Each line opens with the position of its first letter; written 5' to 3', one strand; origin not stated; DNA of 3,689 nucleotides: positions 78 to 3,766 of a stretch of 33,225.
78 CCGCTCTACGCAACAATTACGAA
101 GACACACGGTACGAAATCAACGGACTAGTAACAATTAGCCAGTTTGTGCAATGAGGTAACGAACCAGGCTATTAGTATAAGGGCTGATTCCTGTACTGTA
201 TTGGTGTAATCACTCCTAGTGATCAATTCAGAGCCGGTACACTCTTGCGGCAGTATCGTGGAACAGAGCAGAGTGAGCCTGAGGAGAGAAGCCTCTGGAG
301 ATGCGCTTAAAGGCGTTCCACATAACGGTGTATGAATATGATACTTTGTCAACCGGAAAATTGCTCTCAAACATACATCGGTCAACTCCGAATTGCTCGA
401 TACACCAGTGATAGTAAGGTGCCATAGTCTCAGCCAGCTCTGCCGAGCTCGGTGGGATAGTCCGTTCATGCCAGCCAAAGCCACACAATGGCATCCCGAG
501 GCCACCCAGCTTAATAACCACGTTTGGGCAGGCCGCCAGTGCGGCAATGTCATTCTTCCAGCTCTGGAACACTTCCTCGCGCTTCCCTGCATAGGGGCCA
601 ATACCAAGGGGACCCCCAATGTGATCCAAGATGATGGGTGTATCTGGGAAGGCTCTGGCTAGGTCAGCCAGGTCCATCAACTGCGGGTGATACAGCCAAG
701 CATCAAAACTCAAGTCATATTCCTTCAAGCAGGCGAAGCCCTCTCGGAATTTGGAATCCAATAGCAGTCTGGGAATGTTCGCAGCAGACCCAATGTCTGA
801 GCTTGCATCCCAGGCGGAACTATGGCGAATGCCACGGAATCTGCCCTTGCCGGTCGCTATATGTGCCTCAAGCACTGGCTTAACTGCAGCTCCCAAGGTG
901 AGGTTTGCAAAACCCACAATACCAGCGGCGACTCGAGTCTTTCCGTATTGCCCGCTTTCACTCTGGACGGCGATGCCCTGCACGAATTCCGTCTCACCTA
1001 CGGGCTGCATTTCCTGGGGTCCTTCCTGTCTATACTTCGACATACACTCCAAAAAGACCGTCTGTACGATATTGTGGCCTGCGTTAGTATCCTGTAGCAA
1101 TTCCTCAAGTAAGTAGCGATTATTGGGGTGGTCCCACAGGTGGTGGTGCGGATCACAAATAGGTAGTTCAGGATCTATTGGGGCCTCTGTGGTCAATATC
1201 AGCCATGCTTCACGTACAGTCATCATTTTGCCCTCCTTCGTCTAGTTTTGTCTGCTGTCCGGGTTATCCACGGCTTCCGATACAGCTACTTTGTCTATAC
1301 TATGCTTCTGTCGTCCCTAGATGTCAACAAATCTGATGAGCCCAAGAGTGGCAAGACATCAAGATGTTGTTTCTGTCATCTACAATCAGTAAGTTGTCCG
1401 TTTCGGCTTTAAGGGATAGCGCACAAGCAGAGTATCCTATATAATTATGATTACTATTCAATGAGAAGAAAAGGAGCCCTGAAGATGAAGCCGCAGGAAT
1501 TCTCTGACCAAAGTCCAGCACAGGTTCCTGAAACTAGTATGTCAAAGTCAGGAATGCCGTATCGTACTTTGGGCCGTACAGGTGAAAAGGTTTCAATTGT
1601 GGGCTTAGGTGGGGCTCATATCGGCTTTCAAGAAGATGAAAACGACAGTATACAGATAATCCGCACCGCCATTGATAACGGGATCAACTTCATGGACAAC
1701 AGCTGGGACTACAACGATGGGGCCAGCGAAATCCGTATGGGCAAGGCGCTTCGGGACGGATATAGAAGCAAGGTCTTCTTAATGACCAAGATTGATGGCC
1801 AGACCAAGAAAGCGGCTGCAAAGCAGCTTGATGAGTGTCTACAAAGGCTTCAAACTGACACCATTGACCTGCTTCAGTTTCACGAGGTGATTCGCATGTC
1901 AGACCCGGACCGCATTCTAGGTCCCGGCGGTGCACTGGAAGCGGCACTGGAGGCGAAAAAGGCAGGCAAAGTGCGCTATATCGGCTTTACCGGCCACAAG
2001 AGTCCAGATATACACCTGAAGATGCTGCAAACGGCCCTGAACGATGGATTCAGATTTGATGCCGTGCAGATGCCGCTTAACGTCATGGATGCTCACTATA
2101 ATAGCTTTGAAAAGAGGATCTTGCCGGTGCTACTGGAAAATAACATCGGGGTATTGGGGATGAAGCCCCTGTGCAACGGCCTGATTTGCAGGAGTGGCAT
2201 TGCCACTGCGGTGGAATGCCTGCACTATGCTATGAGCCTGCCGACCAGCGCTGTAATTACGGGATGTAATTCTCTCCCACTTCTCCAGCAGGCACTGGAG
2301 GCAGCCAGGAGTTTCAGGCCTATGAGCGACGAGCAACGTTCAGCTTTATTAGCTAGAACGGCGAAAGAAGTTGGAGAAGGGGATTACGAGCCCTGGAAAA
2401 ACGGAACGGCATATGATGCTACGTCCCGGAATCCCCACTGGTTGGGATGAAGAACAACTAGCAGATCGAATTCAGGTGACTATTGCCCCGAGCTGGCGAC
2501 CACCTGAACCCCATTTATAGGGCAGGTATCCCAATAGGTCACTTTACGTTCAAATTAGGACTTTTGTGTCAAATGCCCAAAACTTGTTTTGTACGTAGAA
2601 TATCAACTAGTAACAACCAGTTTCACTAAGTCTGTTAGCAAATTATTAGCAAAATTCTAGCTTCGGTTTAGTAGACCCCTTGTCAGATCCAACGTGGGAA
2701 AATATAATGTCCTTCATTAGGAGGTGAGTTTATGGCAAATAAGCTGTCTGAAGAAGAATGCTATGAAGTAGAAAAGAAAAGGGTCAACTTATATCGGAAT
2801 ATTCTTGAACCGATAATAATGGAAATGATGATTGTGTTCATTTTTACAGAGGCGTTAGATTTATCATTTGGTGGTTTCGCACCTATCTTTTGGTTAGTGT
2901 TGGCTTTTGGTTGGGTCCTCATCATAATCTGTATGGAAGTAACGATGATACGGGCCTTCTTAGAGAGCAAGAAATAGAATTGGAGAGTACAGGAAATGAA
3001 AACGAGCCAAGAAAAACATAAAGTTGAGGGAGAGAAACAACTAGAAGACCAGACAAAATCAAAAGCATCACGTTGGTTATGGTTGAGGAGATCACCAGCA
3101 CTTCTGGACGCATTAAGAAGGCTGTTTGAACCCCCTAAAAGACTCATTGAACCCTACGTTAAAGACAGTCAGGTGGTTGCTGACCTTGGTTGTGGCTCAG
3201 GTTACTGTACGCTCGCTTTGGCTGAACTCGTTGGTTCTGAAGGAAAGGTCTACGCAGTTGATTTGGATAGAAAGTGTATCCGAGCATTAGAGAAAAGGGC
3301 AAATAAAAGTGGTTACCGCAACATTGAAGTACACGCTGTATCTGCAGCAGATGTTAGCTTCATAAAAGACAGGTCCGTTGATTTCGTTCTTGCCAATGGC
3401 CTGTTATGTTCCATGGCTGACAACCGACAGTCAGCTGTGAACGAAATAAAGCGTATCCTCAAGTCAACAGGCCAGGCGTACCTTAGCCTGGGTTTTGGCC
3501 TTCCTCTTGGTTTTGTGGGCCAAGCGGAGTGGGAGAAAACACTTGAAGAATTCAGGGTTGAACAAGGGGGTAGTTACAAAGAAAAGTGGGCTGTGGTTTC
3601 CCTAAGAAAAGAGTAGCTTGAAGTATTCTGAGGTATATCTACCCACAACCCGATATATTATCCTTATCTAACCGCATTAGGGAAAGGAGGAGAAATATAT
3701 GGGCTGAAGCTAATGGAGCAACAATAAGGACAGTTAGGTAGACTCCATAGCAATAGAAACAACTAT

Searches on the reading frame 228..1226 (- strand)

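Call 24: search_protein_families(library=pfam, proteins=[window:228-1226:-], max_evalue=0.001)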
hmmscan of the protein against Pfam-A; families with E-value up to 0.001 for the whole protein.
window:228-1226:- (332 aa): 1 family
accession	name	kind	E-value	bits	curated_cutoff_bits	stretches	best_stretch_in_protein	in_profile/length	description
PF04909.20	Amidohydro_2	-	4.7e-38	132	26.4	1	24-332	1-289/289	Amidohydrolase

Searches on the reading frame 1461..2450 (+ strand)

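Call 24: search_protein_families(library=pfam, proteins=[window:1461-2450:+], max_evalue=0.001)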
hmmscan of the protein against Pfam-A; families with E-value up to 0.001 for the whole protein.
window:1461-2450:+ (329 aa): 1 family
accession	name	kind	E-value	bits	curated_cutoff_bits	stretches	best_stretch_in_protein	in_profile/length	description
PF00248.27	Aldo_ket_red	-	1.3e-32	113.5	24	1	47-242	2-197/291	Aldo/keto reductase family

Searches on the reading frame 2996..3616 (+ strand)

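Call 24: search_protein_families(library=pfam, proteins=[window:2996-3616:+], max_evalue=0.001)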
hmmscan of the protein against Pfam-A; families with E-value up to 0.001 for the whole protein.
window:2996-3616:+ (206 aa): 17 families
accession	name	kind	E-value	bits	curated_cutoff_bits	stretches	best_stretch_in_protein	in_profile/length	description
PF13847.12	Methyltransf_31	-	3.5e-18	66.1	27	1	57-161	3-107/145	Methyltransferase domain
PF13649.12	Methyltransf_25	-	7.3e-18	65.5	27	1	61-159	1-97/97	Methyltransferase domain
PF08241.18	Methyltransf_11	-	1.4e-16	61.3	21.2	1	63-162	2-94/95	Methyltransferase domain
PF01209.24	Ubie_methyltran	-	1.4e-12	47.9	20.1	1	55-162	45-150/233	ubiE/COQ5 methyltransferase family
PF08242.18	Methyltransf_12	-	6.7e-12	46.4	30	1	63-159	2-96/98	Methyltransferase domain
PF06325.19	PrmA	-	1.7e-09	38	22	1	50-164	154-259/296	Ribosomal protein L11 methyltransferase (PrmA)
PF05175.20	MTS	-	3e-08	33.9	23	1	57-159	31-134/170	Methyltransferase small domain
PF13489.12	Methyltransf_23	-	4e-07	30.3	27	1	36-164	9-117/164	Methyltransferase domain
PF01135.25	PCMT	-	8.3e-07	29.4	20.3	1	55-114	71-130/210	Protein-L-isoaspartate(D-aspartate) O-methyltransferase (PCMT)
PF13679.12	Methyltransf_32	-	1.5e-06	28.7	27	1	56-132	24-106/143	Methyltransferase domain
PF01728.25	FtsJ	-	2.4e-06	28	24.1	1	55-140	19-105/181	FtsJ-like methyltransferase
PF05148.21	Methyltransf_8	-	8.1e-06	26.3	27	1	56-162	71-155/219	Hypothetical methyltransferase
PF02390.23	Methyltransf_4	-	9.2e-06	25.7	24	1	58-125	2-70/173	Putative methyltransferase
PF03848.20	TehB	-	6.7e-05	22.8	20.4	1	61-151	34-120/193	Tellurite resistance protein TehB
PF01269.23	Fibrillarin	-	0.00043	20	27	1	53-104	67-118/227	Fibrillarin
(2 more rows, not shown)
